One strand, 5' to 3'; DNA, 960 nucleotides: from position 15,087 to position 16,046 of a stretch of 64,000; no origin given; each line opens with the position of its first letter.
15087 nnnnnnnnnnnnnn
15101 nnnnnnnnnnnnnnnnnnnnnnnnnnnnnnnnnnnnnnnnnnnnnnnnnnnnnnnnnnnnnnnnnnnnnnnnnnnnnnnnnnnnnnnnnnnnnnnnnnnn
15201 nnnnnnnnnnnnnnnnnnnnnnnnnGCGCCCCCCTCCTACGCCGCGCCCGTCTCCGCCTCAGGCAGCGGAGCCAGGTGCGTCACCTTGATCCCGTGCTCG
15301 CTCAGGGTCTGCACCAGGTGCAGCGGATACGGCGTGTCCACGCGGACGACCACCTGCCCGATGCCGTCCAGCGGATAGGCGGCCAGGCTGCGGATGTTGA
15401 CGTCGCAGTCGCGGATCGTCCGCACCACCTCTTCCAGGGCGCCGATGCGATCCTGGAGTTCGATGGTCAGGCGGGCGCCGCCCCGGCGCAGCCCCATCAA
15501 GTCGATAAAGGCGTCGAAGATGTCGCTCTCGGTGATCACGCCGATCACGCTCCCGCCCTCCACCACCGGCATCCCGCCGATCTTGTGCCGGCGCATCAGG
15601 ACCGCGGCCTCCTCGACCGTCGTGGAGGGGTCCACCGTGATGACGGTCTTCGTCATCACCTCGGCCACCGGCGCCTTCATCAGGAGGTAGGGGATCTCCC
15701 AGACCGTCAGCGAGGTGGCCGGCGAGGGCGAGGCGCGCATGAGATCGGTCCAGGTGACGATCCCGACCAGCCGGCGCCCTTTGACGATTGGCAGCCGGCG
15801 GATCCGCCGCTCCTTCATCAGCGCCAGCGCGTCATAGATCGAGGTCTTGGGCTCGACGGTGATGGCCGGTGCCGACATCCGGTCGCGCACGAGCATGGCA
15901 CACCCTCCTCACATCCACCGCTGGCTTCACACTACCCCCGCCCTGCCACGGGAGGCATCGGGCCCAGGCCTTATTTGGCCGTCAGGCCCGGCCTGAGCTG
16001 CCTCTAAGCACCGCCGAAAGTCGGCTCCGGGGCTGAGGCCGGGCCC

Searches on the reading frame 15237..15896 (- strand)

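Call 69: search_protein_families(library=pfam, proteins=[window:15237-15896:-], max_evalue=0.00001)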
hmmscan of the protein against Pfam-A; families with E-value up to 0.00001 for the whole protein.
window:15237-15896:- (219 aa): 1 family
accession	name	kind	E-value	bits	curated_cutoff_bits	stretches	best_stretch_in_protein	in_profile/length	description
PF00571.33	CBS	-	6.8e-35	119.6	24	2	77-130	1-55/57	CBS domain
